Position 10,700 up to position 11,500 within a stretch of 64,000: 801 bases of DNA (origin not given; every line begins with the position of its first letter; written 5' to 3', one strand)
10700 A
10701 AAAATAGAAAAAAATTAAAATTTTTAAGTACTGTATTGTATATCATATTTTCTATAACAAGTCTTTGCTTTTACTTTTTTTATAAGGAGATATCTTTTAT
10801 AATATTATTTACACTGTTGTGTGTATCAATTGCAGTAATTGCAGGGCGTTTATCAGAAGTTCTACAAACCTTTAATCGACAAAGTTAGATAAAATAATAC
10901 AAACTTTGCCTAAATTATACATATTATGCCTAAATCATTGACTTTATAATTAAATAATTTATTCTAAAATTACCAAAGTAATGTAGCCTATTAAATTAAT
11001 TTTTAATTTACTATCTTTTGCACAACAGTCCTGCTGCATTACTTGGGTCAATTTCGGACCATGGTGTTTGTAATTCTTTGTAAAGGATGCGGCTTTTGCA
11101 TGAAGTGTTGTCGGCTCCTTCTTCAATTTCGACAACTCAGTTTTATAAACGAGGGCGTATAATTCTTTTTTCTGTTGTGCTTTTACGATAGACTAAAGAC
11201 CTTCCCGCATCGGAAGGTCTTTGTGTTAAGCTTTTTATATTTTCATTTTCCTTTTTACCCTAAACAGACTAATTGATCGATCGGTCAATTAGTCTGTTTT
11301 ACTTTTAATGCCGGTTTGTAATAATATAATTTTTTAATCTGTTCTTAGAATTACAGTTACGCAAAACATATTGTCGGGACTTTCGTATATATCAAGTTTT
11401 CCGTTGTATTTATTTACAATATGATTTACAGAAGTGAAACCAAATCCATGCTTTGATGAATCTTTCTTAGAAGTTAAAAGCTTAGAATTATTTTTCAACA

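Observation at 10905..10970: One promoter module copied three times in the agr locus, with a weaker fourth copy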

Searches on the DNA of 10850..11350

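Call 10: search_rna_families(source=window, start=10850, end=11350, threshold=evalue, max_evalue=10)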
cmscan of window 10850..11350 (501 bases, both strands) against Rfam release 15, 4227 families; matches with E-value up to 10: 14.
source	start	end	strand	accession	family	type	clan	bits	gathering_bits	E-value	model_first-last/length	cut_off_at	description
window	11262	11299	+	RF03751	mir-7445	Gene; miRNA;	-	23.8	79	0.09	7-52/60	no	mir-7445 microRNA precursor family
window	11158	11227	+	RF01859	Phe_leader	Cis-reg; leader;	-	23.1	55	0.16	1-125/125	no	Phenylalanine leader peptide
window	11254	11301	-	RF03751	mir-7445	Gene; miRNA;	-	22.4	79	0.2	1-60/60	no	mir-7445 microRNA precursor family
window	11257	11340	-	RF01606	plasmodium_snoR31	Gene; snRNA; snoRNA; HACA-box;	-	18.9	60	6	1-145/145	no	small nucleolar RNA snoR31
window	11238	11304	-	RF03084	DUF2815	Gene; sRNA;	-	18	41.2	1.1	1-62/62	no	DUF2815 RNA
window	11197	11246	-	RF02844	RefA9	Gene; antisense;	-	17.1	49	5.5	1-64/64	no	Enterococcus sRNA A9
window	10879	10907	+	RF02844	RefA9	Gene; antisense;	-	16.6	49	6.7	1-64/64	no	Enterococcus sRNA A9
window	11191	11244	-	RF01859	Phe_leader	Cis-reg; leader;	-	16.5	55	4.5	1-125/125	no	Phenylalanine leader peptide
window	10992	11066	-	RF02083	OrzO-P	Gene; antitoxin;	-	16.2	60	5.7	1-76/76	no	OrzO-P RNA antitoxin family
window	10976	11043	+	RF03749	MIR2617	Gene; miRNA;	-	16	46.5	8.9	1-86/86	no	MIR2617 microRNA precursor family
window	11245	11298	-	RF02031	tpke11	Gene; sRNA;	-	14.4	43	3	1-77/77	no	tpke11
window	10991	11006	+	RF00207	K10_TLS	Cis-reg;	-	14.3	43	8.3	16-31/48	no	K10 transport/localisation element (TLS)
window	10862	10922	-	RF00241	mir-8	Gene; miRNA;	CL00138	13.5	47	7.7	1-72/72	no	mir-8/mir-141/mir-200 microRNA precursor family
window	11143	11299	+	RF02377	SurA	Gene; sRNA;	-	10.3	100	2.6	1-279/279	no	SurA sRNA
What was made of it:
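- Closest known: Clostridioides difficile RgaS-RgaR: direct activation of agrB1D1 and the sRNA SpoZ. Different: The sRNAs are not detectably related by sequence; no Rfam family matched at all (call 10).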
